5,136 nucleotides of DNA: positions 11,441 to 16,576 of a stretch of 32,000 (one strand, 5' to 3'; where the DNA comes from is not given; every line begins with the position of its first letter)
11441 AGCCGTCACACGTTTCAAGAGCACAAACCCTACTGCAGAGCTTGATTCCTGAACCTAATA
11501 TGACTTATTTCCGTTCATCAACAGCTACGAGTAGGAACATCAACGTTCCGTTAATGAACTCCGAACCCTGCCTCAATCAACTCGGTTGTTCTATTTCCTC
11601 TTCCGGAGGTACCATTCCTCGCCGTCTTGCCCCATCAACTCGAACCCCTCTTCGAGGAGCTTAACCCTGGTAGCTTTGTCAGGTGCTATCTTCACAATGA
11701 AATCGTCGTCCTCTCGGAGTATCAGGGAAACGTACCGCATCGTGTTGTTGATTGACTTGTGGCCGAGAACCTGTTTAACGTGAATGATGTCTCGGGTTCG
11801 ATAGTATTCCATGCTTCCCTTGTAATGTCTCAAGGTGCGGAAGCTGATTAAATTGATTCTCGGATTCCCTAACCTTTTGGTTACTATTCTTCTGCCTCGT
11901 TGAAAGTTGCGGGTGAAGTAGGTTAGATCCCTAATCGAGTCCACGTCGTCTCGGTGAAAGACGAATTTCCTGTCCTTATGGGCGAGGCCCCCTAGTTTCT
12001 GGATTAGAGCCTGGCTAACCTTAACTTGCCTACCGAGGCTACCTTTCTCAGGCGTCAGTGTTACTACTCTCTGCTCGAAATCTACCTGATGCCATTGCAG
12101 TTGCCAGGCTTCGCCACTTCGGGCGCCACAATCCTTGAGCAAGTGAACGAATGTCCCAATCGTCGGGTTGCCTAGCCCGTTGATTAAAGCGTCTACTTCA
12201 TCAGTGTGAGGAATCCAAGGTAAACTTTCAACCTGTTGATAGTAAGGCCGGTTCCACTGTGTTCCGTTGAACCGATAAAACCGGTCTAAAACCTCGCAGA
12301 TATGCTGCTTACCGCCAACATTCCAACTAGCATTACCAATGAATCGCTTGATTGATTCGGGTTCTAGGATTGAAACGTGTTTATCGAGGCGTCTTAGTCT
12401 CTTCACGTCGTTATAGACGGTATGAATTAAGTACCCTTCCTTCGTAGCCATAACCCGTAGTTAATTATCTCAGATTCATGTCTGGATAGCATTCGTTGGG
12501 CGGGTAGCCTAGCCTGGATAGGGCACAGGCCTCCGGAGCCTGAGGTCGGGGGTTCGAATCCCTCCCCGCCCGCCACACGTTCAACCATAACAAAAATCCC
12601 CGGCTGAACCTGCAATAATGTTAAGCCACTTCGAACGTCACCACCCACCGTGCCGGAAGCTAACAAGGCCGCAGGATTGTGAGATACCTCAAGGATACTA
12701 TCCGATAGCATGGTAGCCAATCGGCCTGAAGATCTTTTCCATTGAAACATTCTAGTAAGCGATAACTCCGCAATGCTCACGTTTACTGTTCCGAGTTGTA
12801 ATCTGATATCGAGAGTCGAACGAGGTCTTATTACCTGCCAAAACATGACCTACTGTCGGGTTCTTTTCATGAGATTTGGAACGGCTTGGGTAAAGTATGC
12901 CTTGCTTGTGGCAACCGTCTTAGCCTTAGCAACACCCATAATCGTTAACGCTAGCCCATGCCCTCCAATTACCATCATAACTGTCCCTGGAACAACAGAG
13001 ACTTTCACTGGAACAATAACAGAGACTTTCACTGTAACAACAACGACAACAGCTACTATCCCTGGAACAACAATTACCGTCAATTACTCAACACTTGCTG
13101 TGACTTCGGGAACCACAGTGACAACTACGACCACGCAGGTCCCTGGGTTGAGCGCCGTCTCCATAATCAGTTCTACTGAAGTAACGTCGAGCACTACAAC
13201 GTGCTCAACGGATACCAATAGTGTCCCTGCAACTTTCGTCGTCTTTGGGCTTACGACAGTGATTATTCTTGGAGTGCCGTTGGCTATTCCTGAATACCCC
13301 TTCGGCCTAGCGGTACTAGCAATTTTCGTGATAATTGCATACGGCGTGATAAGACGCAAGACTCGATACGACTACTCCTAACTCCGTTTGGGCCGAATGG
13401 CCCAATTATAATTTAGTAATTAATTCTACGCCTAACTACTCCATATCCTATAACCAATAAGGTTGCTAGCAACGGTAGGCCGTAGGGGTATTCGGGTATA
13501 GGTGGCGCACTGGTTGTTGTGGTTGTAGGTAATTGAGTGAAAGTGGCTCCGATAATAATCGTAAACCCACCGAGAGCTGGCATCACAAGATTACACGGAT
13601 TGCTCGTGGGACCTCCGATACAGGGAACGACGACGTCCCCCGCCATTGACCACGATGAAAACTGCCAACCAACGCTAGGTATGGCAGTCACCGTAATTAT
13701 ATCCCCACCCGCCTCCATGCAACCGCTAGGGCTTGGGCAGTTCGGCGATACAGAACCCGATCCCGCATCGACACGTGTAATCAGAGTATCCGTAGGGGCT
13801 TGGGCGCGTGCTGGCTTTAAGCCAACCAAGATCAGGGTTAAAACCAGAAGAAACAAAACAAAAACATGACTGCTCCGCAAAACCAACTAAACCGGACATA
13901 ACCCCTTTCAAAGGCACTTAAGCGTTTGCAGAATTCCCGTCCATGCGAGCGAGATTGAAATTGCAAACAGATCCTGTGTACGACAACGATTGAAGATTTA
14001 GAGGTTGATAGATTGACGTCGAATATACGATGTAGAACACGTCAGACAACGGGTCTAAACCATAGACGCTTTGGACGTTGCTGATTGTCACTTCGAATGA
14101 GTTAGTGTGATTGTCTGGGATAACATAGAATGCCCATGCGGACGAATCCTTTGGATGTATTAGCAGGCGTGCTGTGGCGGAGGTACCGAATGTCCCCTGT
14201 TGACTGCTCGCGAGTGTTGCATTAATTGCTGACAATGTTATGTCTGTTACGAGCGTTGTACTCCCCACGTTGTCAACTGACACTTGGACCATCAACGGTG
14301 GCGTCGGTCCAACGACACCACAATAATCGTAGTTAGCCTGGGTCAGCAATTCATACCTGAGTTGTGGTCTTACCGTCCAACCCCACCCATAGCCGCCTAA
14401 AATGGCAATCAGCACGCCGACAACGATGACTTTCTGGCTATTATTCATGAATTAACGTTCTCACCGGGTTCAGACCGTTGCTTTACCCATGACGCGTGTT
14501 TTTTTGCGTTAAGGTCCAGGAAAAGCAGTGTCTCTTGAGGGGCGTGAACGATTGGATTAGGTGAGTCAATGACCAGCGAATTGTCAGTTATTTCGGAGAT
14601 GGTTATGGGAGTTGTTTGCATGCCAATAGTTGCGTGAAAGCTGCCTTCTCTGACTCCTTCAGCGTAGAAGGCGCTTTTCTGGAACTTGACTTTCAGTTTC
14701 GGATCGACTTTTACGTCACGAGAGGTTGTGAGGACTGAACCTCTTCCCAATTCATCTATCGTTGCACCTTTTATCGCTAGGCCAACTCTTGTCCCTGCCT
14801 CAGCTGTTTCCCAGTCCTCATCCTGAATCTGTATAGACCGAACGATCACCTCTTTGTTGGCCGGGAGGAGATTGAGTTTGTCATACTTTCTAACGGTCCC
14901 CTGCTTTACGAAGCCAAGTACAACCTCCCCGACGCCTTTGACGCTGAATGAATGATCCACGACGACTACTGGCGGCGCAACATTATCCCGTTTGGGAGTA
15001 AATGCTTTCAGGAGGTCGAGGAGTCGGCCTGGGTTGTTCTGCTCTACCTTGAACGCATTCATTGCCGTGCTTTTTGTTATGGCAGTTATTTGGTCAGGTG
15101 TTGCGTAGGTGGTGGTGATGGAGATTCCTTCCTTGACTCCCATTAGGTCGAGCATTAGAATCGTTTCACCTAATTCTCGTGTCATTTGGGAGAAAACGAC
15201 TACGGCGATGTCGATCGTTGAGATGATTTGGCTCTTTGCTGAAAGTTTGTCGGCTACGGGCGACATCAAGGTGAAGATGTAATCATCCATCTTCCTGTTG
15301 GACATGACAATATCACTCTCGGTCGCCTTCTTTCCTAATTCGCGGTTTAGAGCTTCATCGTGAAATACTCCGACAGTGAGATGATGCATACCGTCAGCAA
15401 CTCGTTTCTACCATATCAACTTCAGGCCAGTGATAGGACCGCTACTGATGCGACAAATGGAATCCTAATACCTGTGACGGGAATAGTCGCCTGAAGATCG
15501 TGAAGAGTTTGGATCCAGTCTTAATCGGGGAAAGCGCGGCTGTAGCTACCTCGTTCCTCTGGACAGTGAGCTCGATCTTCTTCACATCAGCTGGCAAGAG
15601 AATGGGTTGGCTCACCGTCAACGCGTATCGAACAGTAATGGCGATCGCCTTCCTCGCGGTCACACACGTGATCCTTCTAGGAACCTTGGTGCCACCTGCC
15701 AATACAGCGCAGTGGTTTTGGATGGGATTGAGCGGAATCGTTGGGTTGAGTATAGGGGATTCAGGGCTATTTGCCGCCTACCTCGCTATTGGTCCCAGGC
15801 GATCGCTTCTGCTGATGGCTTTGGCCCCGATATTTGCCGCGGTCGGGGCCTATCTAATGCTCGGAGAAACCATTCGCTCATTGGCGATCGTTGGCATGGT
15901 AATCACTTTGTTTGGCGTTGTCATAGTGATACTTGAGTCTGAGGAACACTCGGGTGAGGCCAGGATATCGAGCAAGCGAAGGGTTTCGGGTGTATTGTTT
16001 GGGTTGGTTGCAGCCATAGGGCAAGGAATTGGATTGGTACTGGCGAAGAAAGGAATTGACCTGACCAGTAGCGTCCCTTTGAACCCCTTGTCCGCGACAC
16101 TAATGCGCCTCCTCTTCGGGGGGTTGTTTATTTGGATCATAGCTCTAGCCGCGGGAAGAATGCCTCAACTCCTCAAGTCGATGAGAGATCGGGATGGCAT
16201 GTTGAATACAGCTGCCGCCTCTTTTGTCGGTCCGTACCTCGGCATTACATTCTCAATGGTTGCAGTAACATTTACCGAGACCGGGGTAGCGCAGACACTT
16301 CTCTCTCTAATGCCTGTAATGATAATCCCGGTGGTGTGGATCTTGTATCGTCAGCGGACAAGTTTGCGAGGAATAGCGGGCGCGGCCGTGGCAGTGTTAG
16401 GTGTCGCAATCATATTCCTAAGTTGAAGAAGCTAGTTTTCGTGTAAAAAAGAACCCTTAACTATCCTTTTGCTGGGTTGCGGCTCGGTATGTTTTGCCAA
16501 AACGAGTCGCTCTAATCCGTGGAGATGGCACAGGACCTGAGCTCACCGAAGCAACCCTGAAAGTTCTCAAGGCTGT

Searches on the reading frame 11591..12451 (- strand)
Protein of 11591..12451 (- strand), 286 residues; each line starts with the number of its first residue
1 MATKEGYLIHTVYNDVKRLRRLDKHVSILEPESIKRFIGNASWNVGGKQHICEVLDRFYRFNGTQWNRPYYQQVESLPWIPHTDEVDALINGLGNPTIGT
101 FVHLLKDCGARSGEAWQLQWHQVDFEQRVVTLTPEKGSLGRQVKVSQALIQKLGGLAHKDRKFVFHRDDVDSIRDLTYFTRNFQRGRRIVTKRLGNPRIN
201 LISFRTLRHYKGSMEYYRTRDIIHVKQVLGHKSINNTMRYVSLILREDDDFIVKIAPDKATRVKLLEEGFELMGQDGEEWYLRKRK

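Call 24: search_protein_families(library=pfam, proteins=[window:11591-12451:-], max_evalue=0.01)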
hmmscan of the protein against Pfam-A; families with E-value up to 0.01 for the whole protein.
window:11591-12451:- (286 aa): 1 family
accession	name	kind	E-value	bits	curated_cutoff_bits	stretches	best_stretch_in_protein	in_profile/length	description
PF00589.27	Phage_integrase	-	5.8e-13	49.4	27.1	1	100-242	26-167/172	Phage integrase family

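Call 73: search_protein_families(library=phrogs, proteins=[window:11591-12451:-], max_evalue=0.01)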
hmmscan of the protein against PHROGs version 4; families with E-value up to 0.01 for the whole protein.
window:11591-12451:- (286 aa): 3 families
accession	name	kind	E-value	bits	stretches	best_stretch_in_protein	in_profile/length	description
phrog_1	-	integration and excision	8.1e-19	69.3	1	84-258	274-450/611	integrase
phrog_216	-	integration and excision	3.9e-14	53.4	1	80-242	55-223/301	integrase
phrog_7269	-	integration and excision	2.8e-05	24.9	1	205-243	31-69/89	integrase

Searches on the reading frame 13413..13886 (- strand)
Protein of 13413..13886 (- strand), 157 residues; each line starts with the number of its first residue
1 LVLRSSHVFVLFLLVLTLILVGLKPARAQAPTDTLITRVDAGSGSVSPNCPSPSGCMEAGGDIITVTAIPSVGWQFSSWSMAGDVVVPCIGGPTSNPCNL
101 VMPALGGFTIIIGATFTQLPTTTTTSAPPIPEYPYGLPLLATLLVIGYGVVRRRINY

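Call 25: search_protein_families(library=pfam, proteins=[window:13413-13886:-], max_evalue=0.01)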
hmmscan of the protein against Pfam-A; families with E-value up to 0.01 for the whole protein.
window:13413-13886:- (157 aa): 1 family
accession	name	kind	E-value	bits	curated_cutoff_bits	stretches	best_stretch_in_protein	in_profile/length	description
PF18998.6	Flg_new_2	-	1.9e-07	31.4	23.6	1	39-104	6-60/73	Divergent InlB B-repeat domain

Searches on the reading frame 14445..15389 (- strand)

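Call 25: search_protein_families(library=pfam, proteins=[window:14445-15389:-], max_evalue=0.01)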
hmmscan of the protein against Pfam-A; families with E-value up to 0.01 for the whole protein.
window:14445-15389:- (314 aa): 1 family
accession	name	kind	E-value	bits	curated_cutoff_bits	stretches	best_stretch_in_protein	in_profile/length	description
PF03144.31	GTP_EFTU_D2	-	2.1e-09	38.1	30.3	1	154-221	1-73/73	Elongation factor Tu domain 2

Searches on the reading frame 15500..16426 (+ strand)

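Call 25: search_protein_families(library=pfam, proteins=[window:15500-16426:+], max_evalue=0.01)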
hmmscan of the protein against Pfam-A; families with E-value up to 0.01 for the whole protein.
window:15500-16426:+ (308 aa): 2 families
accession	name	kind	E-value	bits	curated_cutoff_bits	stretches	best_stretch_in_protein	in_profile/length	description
PF00892.27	EamA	-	1.3e-27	97.2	28.2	2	163-306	2-134/135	EamA-like transporter family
PF05653.20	Mg_trans_NIPA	-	1.2e-05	25.1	26.2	1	72-150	50-126/295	Magnesium transporter NIPA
